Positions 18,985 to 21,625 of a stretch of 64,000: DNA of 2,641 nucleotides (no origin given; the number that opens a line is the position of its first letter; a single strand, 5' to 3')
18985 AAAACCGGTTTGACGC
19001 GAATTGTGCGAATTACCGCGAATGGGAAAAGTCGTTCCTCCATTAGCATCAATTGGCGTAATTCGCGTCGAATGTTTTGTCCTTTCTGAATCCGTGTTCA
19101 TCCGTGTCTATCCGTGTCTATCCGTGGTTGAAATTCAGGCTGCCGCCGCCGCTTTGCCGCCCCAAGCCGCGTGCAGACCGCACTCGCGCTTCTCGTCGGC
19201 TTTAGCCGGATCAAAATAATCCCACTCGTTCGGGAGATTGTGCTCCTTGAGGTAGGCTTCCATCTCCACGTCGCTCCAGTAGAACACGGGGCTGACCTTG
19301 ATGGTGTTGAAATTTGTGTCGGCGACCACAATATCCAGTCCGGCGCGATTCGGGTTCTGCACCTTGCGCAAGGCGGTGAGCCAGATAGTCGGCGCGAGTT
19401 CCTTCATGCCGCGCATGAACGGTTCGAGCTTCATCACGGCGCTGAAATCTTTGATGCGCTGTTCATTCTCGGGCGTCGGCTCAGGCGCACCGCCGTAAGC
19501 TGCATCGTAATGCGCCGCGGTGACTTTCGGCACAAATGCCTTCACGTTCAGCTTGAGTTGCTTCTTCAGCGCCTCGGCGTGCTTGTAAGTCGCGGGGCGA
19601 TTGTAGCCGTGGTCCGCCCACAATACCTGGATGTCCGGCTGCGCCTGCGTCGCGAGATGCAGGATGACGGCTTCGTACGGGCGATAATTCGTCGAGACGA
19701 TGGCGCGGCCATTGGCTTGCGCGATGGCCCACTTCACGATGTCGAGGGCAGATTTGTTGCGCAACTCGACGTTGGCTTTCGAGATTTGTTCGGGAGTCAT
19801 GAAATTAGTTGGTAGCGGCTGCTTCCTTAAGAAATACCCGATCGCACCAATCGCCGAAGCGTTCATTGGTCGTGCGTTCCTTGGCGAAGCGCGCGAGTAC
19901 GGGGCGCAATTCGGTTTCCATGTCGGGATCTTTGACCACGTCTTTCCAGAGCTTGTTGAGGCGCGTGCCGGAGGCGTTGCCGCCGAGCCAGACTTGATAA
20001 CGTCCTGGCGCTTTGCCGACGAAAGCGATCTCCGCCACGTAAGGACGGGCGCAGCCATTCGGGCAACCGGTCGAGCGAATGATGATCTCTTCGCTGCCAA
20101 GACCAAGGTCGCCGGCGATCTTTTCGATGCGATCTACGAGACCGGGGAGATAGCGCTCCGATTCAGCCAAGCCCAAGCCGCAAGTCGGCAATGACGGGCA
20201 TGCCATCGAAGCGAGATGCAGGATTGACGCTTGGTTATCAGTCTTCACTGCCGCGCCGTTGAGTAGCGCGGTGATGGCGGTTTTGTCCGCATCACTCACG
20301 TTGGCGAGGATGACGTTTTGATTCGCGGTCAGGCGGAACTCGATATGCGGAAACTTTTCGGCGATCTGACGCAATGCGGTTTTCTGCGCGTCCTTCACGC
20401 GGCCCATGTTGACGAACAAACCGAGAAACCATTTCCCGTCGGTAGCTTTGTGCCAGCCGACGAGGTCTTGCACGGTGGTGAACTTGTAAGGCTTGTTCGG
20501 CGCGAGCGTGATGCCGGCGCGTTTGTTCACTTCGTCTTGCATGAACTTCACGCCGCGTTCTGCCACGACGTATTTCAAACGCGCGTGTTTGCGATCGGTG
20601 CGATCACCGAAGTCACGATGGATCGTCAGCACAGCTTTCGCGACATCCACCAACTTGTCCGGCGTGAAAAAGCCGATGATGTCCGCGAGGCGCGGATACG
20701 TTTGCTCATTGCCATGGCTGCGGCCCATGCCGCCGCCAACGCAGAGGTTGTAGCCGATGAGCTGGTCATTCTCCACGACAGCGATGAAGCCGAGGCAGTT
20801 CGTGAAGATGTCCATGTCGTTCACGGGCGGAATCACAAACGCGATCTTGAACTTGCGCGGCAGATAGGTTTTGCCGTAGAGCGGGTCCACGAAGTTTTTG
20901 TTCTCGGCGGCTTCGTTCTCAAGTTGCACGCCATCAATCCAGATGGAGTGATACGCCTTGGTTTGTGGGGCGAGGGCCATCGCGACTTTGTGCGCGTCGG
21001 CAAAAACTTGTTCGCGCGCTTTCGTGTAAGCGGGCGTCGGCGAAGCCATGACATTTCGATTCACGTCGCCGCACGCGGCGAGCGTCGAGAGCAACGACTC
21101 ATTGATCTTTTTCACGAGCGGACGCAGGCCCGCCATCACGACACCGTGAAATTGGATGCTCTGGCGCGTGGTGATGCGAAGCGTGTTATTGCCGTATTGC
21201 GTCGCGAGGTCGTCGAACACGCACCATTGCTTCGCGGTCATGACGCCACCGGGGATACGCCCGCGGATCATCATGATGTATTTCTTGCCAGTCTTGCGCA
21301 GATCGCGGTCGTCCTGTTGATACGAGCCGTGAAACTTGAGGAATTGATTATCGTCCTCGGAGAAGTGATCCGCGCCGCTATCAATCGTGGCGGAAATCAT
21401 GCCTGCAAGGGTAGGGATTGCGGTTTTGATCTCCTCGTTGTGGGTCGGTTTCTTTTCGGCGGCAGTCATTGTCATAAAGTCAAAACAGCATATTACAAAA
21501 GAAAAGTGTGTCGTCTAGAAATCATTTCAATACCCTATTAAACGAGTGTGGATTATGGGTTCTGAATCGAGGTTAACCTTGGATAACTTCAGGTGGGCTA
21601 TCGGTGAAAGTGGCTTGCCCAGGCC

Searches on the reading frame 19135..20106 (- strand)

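Call 48: search_protein_families(library=pfam, proteins=[window:19135-20106:-], max_evalue=0.001)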
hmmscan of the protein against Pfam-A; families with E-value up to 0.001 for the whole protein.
window:19135-20106:- (323 aa): 1 family
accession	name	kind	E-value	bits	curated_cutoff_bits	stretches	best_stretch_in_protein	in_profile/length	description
PF01507.26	PAPS_reduct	-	2.8e-23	83.3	22.5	1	145-292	12-155/175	Phosphoadenosine phosphosulfate reductase domain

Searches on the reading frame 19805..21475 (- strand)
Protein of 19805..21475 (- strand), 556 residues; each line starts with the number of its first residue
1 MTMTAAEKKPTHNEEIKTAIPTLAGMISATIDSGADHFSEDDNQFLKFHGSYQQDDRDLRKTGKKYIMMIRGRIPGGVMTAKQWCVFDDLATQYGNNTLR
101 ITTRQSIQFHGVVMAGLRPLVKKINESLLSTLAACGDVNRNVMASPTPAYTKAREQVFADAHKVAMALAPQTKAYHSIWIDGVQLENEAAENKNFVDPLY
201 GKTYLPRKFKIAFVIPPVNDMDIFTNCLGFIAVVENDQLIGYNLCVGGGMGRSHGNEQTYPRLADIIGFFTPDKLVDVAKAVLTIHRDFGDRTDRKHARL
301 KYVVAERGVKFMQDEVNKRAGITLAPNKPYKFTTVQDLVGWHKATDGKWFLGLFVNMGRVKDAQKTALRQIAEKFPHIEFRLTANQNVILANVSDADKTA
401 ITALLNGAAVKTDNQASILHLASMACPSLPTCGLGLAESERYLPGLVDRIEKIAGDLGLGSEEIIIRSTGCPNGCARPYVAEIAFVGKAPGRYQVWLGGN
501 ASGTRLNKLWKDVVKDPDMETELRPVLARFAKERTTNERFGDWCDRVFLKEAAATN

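Call 48: search_protein_families(library=pfam, proteins=[window:19805-21475:-], max_evalue=0.001)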
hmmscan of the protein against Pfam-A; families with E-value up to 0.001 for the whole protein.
window:19805-21475:- (556 aa): 2 families
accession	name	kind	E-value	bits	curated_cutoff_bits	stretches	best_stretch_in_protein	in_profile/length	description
PF01077.27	NIR_SIR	-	4.7e-42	143.5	27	2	165-322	7-156/158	Nitrite and sulphite reductase 4Fe-4S domain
PF03460.22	NIR_SIR_ferr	-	4.5e-33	113.2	24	2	65-126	7-68/69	Nitrite/Sulfite reductase ferredoxin-like half domain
